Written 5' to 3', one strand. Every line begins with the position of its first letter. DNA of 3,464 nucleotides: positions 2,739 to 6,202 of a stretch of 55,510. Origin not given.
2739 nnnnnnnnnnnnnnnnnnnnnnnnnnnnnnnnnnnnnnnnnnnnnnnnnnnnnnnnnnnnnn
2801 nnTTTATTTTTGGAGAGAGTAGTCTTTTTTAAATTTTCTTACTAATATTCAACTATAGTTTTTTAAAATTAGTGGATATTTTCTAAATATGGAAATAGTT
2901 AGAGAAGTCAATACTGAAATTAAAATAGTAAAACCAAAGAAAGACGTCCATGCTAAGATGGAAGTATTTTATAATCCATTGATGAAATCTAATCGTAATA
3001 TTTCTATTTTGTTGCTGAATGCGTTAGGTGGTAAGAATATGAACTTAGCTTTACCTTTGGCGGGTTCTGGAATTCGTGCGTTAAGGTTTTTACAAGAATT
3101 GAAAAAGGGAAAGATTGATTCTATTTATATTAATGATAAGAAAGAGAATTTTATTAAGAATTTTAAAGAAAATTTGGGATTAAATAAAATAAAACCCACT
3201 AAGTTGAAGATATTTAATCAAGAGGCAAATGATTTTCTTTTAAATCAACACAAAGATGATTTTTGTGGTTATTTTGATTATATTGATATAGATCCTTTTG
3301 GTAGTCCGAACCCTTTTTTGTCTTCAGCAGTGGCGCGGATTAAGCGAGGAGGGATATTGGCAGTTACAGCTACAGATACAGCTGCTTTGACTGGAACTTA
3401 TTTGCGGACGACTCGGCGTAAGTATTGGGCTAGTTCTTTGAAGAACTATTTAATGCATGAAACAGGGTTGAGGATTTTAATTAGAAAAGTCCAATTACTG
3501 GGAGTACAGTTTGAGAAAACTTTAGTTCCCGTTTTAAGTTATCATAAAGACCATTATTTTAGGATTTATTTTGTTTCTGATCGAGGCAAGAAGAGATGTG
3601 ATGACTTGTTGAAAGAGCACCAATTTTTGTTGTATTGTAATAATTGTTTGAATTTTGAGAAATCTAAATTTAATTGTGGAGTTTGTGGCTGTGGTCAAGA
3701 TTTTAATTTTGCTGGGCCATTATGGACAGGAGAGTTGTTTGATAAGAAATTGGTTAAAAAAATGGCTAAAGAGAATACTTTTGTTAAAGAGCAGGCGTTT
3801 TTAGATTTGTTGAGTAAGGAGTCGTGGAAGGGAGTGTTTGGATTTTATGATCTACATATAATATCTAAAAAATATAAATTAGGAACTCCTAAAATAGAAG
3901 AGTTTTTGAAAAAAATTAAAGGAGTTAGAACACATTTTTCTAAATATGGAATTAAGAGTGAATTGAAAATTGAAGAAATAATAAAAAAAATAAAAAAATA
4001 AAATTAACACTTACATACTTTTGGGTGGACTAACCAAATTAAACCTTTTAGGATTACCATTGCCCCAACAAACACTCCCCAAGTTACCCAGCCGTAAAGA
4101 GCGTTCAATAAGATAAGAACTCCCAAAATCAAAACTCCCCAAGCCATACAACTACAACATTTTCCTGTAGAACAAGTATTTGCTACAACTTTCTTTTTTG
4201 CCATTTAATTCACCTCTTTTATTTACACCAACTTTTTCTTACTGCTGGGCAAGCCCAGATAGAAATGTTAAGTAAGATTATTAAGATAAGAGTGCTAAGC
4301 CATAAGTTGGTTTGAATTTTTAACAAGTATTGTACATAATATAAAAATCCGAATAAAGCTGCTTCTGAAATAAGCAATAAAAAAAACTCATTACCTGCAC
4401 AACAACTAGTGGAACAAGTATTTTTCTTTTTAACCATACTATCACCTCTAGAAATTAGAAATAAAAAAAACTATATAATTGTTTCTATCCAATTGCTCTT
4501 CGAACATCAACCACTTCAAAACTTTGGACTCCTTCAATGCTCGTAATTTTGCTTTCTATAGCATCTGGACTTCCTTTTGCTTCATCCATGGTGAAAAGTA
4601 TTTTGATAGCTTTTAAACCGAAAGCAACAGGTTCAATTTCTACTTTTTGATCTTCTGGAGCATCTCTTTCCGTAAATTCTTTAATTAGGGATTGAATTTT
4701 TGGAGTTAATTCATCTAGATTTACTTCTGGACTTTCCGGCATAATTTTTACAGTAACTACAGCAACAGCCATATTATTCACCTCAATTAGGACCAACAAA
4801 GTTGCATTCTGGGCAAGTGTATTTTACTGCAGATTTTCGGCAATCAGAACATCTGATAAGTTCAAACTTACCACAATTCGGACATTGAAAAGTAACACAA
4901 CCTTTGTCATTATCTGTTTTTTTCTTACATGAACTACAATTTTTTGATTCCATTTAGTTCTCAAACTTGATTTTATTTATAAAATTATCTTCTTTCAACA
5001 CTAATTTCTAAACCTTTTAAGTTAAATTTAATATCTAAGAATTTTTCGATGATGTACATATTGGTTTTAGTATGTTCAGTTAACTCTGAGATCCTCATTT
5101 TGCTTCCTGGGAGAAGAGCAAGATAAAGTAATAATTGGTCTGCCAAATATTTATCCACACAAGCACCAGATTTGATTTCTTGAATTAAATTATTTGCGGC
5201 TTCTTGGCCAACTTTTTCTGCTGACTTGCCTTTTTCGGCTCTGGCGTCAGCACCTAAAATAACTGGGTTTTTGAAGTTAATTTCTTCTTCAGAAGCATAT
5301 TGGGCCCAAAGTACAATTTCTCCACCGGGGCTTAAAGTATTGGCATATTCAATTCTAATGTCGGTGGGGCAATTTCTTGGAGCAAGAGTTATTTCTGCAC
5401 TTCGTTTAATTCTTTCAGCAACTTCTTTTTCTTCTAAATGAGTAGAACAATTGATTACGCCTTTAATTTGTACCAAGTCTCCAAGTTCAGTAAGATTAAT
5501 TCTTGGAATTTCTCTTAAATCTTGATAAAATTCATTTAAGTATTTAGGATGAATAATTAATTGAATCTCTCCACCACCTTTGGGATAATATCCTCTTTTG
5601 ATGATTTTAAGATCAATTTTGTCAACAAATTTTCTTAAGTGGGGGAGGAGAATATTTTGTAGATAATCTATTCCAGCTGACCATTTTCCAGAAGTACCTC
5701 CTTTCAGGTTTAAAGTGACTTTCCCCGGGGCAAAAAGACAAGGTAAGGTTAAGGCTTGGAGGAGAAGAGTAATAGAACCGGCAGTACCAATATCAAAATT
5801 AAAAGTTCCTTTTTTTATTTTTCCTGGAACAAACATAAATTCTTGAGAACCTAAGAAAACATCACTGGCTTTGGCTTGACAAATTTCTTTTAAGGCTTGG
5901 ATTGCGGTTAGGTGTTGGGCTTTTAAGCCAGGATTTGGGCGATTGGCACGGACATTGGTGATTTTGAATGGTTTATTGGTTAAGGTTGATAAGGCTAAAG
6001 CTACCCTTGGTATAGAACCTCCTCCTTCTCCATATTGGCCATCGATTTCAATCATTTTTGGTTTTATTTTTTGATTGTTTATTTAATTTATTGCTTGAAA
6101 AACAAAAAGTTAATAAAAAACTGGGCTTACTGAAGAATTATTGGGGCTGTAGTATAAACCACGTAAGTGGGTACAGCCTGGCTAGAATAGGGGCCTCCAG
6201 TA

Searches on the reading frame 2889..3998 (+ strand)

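Call 72: search_protein_families(library=ncbifam, proteins=[window:2889-3998:+], max_evalue=0.00001)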
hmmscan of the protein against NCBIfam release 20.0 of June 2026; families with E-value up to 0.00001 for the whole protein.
window:2889-3998:+ (370 aa): 3 families
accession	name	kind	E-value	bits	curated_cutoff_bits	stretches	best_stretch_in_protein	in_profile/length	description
TIGR00308.1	TRM1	equivalog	1.3e-75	255.1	280.65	1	16-369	11-369/375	tRNA (guanine(10)-N(2))-dimethyltransferase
NF003331.0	PRK04338.1-7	equivalog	1.2e-65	221.8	560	1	25-370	33-374/376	tRNA (guanine(26)-N(2))-dimethyltransferase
NF003327.0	PRK04338.1-1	equivalog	1e-41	143.1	568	1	5-367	4-367/373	tRNA (guanine(26)-N(2))-dimethyltransferase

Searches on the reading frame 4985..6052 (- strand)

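Call 72: search_protein_families(library=ncbifam, proteins=[window:4985-6052:-], max_evalue=0.00001)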
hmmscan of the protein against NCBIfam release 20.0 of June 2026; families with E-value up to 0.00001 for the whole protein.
window:4985-6052:- (355 aa): 4 families
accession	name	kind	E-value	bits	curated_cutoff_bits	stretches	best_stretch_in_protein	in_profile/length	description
TIGR03399.1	RNA_3prim_cycl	equivalog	9.1e-103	343.9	250.05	1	1-343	1-325/326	RNA 3'-terminal phosphate cyclase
NF003246.0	PRK04204.1-2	equivalog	1.3e-86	290.9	352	1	1-349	4-330/342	RNA 3'-terminal phosphate cyclase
NF003247.0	PRK04204.1-3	equivalog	1.3e-50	172.6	333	1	1-345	5-326/338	RNA 3'-terminal phosphate cyclase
TIGR03400.1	18S_RNA_Rcl1p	equivalog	9.4e-44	149.7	227.95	1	16-346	10-332/360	18S rRNA biogenesis protein RCL1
